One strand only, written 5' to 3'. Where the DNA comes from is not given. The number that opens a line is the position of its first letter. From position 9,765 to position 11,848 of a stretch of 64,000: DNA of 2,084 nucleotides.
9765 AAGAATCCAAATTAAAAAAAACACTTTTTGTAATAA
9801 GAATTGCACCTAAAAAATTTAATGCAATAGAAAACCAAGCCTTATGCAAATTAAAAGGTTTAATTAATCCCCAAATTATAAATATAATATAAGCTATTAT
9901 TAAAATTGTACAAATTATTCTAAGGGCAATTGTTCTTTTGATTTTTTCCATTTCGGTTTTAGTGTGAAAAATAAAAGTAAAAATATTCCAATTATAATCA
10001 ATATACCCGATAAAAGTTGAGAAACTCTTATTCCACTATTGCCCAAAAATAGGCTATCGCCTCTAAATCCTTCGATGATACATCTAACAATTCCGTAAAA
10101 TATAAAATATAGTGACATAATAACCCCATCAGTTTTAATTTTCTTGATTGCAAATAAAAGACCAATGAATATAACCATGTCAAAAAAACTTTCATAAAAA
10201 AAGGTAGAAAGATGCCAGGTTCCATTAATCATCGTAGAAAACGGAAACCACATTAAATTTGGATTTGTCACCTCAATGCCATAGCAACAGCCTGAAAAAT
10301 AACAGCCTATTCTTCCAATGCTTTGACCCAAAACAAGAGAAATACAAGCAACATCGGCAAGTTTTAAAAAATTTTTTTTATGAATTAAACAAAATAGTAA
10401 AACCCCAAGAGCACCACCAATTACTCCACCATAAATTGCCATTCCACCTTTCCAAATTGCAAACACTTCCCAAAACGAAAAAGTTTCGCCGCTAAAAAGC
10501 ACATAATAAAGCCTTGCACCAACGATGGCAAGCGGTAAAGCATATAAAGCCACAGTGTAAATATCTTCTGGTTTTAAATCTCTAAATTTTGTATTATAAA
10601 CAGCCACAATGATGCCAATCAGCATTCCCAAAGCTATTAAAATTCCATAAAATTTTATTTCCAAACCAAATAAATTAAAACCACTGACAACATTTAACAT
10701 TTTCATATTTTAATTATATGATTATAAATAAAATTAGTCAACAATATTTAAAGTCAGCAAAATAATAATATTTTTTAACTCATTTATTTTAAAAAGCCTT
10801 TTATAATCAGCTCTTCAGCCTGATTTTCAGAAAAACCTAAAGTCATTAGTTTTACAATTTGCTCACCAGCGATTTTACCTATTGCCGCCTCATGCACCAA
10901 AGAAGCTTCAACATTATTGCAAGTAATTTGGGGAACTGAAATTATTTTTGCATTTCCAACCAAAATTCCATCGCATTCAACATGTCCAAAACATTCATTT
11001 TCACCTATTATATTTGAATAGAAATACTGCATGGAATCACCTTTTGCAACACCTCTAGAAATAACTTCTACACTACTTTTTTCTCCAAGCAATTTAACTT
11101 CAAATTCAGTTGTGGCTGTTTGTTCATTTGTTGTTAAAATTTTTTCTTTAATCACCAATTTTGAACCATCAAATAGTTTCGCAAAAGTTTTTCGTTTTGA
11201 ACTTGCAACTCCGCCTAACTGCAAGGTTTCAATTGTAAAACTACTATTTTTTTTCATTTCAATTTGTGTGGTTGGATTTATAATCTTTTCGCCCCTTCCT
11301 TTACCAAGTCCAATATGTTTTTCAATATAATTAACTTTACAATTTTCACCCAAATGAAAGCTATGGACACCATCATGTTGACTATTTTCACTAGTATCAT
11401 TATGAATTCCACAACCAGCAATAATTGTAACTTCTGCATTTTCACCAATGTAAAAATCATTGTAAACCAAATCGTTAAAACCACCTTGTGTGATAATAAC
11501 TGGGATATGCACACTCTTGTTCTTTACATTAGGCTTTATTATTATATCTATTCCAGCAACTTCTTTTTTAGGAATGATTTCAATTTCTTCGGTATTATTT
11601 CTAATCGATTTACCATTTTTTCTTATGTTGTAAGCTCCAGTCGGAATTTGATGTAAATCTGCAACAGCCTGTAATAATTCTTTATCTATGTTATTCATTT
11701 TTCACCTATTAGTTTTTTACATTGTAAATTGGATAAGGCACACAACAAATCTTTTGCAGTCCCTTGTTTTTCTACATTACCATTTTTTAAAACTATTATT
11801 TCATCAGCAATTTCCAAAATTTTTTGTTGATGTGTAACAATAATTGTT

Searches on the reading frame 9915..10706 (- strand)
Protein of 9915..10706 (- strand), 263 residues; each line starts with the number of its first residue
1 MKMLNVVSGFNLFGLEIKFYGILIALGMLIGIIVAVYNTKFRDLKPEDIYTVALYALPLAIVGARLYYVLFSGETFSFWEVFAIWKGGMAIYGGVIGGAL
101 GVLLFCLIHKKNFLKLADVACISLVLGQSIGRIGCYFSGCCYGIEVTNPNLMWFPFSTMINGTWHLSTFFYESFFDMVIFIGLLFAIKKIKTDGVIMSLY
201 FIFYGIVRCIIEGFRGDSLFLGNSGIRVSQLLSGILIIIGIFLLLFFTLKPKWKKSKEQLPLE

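Call 60: search_protein_families(library=pfam, proteins=[window:9915-10706:-], max_evalue=0.00001)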
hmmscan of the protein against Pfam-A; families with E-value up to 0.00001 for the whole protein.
window:9915-10706:- (263 aa): 1 family
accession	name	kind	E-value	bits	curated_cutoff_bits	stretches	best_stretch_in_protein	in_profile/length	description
PF01790.23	LGT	-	6.3e-62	209.5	24.9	1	10-245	4-239/240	Prolipoprotein diacylglyceryl transferase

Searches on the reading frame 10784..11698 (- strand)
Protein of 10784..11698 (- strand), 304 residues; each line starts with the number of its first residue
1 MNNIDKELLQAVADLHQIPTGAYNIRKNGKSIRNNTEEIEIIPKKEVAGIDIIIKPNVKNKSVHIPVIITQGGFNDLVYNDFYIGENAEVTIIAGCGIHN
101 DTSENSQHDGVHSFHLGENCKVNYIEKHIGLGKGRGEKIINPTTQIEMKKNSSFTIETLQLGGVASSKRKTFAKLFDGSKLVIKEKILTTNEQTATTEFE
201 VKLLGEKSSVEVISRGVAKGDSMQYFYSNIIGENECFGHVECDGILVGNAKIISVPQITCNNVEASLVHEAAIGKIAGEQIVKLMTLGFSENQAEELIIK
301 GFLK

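Call 60: search_protein_families(library=pfam, proteins=[window:10784-11698:-], max_evalue=0.00001)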
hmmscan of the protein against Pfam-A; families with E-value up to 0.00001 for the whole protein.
window:10784-11698:- (304 aa): 1 family
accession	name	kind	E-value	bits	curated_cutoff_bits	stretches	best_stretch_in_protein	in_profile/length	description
PF01458.23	SUFBD_core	-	9.7e-24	84.5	27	1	84-302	18-232/232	SUF system FeS cluster assembly, SufBD core domain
